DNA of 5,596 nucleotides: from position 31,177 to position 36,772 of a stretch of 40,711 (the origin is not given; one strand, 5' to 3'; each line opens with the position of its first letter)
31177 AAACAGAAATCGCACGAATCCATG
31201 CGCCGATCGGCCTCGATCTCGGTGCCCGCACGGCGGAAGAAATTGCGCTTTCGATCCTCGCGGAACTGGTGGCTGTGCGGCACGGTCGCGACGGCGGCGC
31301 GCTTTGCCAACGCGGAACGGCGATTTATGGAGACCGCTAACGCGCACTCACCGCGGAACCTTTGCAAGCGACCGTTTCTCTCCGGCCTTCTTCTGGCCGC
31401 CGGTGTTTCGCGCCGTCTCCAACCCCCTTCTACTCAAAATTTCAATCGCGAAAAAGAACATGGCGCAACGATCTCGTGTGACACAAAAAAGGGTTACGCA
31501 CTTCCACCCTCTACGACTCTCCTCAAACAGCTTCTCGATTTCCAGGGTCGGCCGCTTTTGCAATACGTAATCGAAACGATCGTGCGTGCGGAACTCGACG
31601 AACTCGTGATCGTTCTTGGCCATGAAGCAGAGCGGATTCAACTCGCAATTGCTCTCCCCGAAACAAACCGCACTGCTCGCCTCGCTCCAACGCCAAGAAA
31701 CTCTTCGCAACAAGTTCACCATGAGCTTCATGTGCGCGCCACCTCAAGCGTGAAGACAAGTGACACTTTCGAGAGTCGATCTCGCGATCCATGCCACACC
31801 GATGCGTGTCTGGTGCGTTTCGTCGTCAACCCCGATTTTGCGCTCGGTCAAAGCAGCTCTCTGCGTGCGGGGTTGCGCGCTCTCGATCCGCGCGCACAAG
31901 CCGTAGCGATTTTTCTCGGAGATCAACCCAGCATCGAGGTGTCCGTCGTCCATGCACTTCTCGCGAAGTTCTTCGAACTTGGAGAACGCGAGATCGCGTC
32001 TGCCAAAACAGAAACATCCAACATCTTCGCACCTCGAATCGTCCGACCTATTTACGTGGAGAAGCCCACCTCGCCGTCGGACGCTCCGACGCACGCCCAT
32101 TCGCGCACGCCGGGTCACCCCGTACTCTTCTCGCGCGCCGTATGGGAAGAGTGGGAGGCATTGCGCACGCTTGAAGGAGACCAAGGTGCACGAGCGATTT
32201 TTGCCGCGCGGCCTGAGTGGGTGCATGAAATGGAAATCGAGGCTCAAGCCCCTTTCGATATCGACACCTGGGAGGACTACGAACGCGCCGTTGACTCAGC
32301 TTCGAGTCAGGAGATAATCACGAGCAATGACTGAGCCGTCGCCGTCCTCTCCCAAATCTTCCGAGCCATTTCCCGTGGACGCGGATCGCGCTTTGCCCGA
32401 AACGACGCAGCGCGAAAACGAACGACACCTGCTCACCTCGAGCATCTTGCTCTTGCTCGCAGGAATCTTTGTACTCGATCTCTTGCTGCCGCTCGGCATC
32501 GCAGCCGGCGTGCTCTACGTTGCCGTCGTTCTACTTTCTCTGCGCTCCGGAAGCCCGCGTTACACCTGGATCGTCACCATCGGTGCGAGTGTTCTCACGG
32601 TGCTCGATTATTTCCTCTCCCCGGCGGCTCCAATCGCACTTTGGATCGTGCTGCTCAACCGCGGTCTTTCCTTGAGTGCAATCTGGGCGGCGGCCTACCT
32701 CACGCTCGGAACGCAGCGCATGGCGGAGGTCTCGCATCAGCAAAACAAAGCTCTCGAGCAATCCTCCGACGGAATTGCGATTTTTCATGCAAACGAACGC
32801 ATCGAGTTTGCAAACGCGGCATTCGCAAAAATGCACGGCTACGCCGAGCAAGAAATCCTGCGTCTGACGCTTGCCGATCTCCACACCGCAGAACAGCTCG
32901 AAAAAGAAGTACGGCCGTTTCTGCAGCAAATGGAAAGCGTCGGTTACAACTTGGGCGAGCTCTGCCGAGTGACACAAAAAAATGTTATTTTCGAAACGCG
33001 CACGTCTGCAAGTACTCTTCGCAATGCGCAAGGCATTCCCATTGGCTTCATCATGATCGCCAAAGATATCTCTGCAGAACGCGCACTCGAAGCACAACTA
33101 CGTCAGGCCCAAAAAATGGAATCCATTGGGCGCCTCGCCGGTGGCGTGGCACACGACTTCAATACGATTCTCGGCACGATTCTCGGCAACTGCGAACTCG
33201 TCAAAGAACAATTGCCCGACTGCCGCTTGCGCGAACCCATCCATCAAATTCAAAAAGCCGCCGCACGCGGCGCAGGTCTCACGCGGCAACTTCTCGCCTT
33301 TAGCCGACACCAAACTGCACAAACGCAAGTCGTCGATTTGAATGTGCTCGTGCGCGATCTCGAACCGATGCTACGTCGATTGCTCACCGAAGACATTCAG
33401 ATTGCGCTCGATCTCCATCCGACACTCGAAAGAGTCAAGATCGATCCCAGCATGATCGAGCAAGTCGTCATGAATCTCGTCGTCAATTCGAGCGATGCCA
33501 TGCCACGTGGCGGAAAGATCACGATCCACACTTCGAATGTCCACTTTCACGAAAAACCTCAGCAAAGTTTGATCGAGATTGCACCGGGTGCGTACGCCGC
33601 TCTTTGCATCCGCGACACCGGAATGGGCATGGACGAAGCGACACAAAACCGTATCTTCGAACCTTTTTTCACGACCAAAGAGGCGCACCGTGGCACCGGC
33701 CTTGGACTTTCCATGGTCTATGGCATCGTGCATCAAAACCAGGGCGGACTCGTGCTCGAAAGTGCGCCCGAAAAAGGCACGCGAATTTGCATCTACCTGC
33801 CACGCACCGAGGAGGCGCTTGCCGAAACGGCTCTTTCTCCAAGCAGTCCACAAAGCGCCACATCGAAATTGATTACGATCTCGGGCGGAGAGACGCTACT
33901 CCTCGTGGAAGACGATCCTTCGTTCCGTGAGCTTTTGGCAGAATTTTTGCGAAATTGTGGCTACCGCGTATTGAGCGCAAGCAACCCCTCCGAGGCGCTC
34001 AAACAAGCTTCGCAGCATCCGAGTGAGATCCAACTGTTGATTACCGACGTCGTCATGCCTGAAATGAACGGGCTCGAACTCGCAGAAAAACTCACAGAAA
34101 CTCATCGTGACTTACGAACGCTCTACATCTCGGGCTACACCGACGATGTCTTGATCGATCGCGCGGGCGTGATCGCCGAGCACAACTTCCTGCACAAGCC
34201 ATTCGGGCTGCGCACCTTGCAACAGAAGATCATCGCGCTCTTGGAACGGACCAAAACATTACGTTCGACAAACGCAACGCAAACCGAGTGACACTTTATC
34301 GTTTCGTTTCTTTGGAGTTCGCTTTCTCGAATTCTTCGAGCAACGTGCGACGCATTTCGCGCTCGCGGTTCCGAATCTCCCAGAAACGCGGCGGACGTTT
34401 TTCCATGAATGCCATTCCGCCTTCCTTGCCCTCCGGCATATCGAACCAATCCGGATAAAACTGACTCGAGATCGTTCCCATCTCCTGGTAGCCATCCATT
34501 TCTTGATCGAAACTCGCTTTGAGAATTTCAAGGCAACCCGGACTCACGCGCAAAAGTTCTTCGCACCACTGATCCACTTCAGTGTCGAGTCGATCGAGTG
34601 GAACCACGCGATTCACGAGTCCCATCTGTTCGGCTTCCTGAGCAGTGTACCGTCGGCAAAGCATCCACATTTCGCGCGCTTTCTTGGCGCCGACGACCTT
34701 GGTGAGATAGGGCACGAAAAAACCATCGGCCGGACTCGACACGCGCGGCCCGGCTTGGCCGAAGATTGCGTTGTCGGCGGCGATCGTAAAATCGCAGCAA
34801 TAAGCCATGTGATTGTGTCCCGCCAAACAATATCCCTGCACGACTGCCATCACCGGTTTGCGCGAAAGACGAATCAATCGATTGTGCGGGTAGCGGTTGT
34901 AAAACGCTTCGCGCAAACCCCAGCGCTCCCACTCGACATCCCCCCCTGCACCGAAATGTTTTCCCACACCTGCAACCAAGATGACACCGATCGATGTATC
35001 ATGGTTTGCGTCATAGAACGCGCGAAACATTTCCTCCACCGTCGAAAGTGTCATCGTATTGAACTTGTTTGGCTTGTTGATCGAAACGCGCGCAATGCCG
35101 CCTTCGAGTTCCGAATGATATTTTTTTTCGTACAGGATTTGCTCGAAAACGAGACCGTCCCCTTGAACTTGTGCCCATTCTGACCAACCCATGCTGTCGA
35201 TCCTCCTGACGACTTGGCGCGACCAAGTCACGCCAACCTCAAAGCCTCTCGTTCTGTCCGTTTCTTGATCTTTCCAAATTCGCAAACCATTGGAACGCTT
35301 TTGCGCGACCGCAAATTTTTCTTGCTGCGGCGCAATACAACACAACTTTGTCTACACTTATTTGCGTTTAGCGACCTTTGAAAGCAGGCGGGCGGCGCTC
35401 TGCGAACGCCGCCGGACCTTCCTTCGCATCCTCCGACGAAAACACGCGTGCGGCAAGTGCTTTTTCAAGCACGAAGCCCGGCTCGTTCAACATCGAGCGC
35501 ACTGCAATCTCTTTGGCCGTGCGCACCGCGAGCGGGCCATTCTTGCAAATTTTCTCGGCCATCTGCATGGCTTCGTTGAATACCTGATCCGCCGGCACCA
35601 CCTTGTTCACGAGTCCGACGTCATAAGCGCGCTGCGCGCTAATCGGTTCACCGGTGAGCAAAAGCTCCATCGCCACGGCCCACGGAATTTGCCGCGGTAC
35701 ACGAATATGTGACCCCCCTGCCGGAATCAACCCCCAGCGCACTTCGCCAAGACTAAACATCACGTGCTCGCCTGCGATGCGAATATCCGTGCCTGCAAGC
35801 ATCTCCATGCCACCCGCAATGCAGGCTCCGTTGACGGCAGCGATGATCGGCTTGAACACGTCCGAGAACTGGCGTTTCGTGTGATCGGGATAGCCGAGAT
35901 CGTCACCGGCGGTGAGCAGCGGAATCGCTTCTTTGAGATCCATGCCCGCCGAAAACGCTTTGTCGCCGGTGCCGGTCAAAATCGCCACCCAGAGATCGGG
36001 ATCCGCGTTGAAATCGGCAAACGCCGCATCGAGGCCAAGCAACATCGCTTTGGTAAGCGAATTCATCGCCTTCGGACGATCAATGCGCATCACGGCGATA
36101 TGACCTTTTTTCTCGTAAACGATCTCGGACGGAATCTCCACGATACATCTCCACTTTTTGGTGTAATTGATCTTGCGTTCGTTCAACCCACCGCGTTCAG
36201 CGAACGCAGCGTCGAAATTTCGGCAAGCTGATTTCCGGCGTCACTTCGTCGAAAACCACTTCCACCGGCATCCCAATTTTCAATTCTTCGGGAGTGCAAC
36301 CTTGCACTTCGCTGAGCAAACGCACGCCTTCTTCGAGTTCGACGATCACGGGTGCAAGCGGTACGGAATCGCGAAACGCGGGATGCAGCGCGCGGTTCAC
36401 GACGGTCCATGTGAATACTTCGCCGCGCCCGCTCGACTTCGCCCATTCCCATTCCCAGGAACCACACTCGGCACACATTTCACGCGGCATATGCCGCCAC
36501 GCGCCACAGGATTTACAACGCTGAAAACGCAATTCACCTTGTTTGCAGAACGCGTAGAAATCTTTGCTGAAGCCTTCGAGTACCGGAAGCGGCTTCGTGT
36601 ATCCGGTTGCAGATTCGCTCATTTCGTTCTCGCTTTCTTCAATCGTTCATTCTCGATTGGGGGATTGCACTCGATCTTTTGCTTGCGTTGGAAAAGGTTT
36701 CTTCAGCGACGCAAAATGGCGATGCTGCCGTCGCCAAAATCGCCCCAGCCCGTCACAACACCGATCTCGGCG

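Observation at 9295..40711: Island-level view: a bbs-like but non-canonical CoA-thioester pathway with transferase-only activation and no visible dehydrogenases of classical beta-oxidation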

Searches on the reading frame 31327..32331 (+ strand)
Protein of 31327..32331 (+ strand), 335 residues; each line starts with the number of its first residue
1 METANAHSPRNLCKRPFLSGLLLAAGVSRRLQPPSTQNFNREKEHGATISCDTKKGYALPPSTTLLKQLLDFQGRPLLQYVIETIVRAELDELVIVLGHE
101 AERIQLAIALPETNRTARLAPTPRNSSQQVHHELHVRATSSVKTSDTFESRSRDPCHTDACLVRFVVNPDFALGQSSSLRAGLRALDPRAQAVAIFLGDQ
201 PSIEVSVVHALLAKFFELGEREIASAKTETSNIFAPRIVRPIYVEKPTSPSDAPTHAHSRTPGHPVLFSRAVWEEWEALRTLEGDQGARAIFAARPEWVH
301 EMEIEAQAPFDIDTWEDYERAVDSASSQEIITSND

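Call 75: search_protein_families(library=pfam, proteins=[window:31327-32331:+], max_evalue=1)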
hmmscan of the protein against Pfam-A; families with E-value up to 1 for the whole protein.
window:31327-32331:+ (335 aa): 3 families
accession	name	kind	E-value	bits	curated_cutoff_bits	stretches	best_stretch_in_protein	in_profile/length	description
PF12804.13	NTP_transf_3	-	4.7e-22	79.3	27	2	158-295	55-157/160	MobA-like NTP transferase domain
PF00483.29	NTP_transferase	-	0.022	14.8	21.2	1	62-103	17-60/245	Nucleotidyl transferase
PF02348.25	CTP_transf_3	-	0.078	13.2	22.6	1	67-95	16-44/217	Cytidylyltransferase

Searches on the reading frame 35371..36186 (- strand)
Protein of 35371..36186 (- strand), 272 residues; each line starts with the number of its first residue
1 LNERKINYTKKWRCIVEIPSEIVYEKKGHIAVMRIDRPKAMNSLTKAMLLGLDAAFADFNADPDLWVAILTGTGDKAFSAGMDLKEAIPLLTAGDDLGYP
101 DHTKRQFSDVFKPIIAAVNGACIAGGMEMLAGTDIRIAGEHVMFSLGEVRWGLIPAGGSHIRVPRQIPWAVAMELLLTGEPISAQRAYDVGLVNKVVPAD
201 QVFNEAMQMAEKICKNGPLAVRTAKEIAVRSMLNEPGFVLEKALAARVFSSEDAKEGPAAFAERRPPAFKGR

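Call 6: search_protein_families(library=pfam, proteins=[window:35371-36186:-])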
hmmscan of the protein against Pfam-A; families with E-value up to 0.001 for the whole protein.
window:35371-36186:- (272 aa): 2 families
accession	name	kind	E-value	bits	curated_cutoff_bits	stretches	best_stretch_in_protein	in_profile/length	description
PF00378.25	ECH_1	-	4.7e-60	203.5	27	1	26-271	2-250/251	Enoyl-CoA hydratase/isomerase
PF16113.10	ECH_2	-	8.6e-28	98.2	27.2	1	31-216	2-191/335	Enoyl-CoA hydratase/isomerase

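Call 19: search_protein_families(library=ncbifam, proteins=[window:35371-36186:-], max_evalue=0.00001)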
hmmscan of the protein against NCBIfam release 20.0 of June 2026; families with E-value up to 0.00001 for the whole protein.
window:35371-36186:- (272 aa): 71 families (the best 25 are shown)
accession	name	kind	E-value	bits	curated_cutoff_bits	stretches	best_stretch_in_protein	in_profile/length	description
NF051848.1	EnCoAHydtEchA19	equivalog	6.1e-84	281.6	400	1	22-272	2-258/258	enoyl-CoA hydratase EchA19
NF005864.0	PRK07799.1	equivalog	3.3e-71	239.6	316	1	21-272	9-266/266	crotonase/enoyl-CoA hydratase family protein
NF006100.0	PRK08252.1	subfamily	4.9e-66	222.9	282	1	21-272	4-254/254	crotonase/enoyl-CoA hydratase family protein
NF042430.2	EnCoAhydt_DpgD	equivalog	1.1e-63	215.1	400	1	24-271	1-257/258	enoyl-CoA-hydratase DpgD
NF005126.0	PRK06563.1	subfamily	1.1e-59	202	261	1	20-272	7-263/263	crotonase/enoyl-CoA hydratase family protein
NF004475.0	PRK05809.1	subfamily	4.5e-55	186.9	394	1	21-272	5-260/260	short-chain-enoyl-CoA hydratase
NF005802.0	PRK07657.1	equivalog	3.5e-53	180.8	363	1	26-271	10-259/260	enoyl-CoA hydratase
NF004840.0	PRK06190.1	equivalog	5.5e-50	170.4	253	1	22-251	6-238/260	enoyl-CoA hydratase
NF006007.0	PRK08138.1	subfamily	2e-48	165.1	355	1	24-272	12-261/261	enoyl-CoA hydratase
NF002936.2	PRK03580.1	equivalog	4.4e-48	163.9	500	1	26-272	9-261/261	crotonobetainyl-CoA hydratase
NF004634.0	PRK05980.1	equivalog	5e-48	163.8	375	1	22-271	5-262/263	crotonase/enoyl-CoA hydratase family protein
NF004517.0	PRK05862.1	equivalog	5.1e-48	163.8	396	1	21-271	5-256/257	enoyl-CoA hydratase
NF005803.0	PRK07658.1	equivalog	4.2e-47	160.7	313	1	23-272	5-257/257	enoyl-CoA hydratase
NF007239.0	PRK09674.1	equivalog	4e-46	157.6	371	1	20-272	4-257/257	2,3-dehydroadipyl-CoA hydratase PaaF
NF005073.0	PRK06495.1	subfamily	7.4e-46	156.5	296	1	25-272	9-257/257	enoyl-CoA hydratase/isomerase family protein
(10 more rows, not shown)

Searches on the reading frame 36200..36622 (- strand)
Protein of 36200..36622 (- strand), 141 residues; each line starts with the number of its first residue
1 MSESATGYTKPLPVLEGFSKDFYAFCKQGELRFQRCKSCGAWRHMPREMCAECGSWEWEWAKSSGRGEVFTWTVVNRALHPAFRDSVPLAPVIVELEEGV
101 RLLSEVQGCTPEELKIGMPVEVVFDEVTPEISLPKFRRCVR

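Call 6: search_protein_families(library=pfam, proteins=[window:36200-36622:-])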
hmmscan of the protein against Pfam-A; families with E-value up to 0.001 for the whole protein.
window:36200-36622:- (141 aa): 2 families
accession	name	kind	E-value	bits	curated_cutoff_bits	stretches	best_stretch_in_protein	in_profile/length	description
PF01796.24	OB_ChsH2_C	-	4.8e-22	78.1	27.1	1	60-125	1-65/65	ChsH2, C-terminal OB-fold domain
PF12172.15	zf-ChsH2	-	3.4e-10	40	23.2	1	26-55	4-33/37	ChsH2, rubredoxin-like zinc ribbon domain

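Call 19: search_protein_families(library=ncbifam, proteins=[window:36200-36622:-], max_evalue=0.00001)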
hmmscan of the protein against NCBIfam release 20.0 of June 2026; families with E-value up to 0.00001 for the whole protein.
window:36200-36622:- (141 aa): 0 families
